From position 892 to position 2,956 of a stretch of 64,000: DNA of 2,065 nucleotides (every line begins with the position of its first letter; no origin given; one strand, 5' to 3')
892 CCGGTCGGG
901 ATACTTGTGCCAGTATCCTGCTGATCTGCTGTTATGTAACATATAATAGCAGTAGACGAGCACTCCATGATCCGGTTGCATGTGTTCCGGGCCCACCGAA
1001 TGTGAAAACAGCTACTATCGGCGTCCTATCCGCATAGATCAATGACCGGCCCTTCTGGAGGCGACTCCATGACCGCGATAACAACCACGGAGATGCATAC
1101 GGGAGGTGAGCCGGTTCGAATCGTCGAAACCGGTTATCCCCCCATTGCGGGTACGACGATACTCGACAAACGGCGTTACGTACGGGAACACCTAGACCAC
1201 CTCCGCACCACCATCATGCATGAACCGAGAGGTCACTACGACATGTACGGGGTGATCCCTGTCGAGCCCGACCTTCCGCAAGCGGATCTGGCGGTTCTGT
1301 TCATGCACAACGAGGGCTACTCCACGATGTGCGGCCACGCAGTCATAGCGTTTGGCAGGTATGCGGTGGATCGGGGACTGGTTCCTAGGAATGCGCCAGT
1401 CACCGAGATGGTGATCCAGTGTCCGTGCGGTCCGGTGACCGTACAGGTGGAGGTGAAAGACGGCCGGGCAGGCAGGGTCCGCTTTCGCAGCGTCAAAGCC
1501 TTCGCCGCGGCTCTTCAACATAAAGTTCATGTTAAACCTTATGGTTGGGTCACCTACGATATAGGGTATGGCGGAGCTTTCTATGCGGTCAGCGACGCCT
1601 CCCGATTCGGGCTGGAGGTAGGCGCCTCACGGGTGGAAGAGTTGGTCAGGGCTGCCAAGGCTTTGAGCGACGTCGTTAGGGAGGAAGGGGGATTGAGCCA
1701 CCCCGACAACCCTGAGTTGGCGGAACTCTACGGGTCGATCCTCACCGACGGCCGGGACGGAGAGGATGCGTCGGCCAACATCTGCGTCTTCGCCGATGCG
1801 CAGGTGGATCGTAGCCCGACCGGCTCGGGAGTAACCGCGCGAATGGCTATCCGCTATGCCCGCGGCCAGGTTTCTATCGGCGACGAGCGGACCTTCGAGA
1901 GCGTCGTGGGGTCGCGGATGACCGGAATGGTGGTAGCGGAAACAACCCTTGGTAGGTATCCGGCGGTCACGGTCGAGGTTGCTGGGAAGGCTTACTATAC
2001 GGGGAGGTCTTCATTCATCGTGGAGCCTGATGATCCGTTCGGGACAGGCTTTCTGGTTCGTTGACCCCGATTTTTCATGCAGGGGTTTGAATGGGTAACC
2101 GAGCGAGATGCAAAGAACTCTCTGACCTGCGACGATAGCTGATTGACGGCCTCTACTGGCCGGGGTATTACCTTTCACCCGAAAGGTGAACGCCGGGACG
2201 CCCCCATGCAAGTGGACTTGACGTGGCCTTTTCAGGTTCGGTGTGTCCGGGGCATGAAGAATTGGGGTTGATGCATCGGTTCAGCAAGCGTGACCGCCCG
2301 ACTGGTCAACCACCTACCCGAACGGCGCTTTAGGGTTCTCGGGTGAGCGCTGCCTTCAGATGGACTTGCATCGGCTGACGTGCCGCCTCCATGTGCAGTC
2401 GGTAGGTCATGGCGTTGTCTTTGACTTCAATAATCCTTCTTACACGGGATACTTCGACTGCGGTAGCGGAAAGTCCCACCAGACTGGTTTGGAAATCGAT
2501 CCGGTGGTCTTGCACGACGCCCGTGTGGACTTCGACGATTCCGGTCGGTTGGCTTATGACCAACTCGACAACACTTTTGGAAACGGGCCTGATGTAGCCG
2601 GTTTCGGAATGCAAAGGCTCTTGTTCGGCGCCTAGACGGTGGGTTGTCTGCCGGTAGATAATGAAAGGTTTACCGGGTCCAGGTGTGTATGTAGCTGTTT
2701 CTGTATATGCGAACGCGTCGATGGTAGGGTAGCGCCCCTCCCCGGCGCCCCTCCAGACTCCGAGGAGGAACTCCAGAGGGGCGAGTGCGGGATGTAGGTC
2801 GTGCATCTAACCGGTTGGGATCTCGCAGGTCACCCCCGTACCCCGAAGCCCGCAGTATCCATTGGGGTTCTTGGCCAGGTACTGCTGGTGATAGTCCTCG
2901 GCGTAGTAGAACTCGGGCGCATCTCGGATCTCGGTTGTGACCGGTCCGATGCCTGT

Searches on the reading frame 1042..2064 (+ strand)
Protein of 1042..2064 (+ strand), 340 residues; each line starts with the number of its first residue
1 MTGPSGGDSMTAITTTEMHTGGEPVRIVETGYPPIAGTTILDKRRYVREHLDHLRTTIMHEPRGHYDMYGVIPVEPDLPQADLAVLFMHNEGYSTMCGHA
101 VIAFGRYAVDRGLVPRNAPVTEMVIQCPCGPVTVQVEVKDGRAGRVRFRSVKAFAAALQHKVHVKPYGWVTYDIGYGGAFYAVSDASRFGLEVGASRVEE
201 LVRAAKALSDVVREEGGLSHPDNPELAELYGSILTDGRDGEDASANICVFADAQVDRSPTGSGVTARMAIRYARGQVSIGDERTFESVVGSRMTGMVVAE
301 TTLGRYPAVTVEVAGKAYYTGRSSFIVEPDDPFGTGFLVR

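Call 13: find_encoding_contigs(protein=window:1042-2064:+, flank=10000, max_places=6)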
Protein window:1042-2064:+ (340 aa): no gene with exactly this product is on record in the collection.
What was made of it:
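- Tried and rejected: The racemase ORF was not on record, probably because of its start codon (call 13).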

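Call 14: search_protein_families(library=pfam, proteins=[window:1042-2064:+])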
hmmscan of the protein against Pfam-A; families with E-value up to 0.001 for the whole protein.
window:1042-2064:+ (340 aa): 1 family
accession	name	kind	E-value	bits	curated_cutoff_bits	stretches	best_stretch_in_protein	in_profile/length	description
PF05544.16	Pro_racemase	-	2.2e-102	342.9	27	1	17-337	3-324/325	Proline racemase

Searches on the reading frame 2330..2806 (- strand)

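Call 14: search_protein_families(library=pfam, proteins=[window:2330-2806:-])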
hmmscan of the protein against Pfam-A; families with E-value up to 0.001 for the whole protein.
window:2330-2806:- (158 aa): 1 family
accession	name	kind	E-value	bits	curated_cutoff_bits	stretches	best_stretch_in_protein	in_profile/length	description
PF08768.17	THAP4_heme-bd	-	1.3e-39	136.1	25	1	8-156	2-151/151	THAP4-like, heme-binding beta-barrel domain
